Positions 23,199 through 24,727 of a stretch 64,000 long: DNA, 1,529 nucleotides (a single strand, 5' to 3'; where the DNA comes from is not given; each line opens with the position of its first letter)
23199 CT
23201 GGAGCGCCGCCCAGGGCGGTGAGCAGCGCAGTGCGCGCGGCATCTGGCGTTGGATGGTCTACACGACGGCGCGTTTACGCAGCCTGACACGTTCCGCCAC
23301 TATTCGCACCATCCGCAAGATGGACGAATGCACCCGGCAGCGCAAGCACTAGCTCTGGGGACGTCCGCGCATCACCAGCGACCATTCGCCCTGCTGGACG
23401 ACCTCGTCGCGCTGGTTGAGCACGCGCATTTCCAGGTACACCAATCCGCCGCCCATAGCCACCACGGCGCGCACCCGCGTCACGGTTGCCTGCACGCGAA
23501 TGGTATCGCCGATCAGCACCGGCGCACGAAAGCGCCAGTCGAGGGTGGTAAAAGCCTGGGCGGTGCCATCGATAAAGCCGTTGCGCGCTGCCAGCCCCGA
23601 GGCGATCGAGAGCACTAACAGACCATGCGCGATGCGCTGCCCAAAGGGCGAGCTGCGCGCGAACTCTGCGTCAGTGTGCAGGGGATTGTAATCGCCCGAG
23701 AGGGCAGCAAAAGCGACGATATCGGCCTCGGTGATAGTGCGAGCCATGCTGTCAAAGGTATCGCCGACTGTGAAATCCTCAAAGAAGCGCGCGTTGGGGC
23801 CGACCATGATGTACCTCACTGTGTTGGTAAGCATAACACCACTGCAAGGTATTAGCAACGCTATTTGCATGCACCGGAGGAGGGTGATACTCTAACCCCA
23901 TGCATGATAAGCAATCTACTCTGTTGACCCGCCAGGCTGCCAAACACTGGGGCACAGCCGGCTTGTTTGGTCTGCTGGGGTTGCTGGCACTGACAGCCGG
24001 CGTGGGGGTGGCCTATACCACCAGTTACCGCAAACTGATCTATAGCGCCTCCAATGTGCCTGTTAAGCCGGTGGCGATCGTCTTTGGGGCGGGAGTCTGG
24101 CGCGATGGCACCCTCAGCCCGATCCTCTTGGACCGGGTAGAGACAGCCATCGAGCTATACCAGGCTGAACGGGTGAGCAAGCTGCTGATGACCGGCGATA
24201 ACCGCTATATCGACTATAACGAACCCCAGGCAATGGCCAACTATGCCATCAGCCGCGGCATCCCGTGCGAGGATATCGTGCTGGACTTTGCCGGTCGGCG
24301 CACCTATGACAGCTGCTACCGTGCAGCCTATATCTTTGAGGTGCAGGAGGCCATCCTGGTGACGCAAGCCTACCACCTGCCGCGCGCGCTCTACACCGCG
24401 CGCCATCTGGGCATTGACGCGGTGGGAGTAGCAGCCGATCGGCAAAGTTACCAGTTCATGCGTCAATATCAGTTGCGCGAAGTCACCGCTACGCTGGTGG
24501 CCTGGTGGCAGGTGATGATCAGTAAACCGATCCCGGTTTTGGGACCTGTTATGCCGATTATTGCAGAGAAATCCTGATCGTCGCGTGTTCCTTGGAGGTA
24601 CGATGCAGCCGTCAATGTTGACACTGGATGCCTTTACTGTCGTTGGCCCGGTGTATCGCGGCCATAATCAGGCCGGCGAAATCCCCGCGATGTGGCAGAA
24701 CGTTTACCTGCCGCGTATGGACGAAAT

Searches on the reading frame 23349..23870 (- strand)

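Call 44: search_protein_families(library=pfam, proteins=[window:23349-23870:-], max_evalue=0.001)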
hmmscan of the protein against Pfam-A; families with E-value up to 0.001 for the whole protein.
window:23349-23870:- (173 aa): 2 families
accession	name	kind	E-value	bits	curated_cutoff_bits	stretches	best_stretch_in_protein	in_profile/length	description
PF01575.25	MaoC_dehydratas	-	3e-29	101.6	27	1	35-136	6-107/123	MaoC like domain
PF13452.11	FAS1_DH_region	-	9.3e-10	39.2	22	1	35-159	3-130/132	FAS1-like, dehydratase domain region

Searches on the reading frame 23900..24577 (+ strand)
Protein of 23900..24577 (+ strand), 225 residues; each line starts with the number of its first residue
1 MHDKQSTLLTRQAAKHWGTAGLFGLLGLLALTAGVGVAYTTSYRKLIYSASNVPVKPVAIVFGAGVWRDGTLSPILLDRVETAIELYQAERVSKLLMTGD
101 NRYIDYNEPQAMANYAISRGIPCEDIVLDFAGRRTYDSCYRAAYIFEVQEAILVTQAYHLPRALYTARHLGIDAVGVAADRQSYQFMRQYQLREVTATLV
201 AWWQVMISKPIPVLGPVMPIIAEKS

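Call 44: search_protein_families(library=pfam, proteins=[window:23900-24577:+], max_evalue=0.001)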
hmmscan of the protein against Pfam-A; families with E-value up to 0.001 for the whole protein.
window:23900-24577:+ (225 aa): 1 family
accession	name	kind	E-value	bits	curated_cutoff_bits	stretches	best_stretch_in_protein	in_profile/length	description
PF02698.23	DUF218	-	6.2e-26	91.3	27.6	1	58-194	2-130/133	DUF218 domain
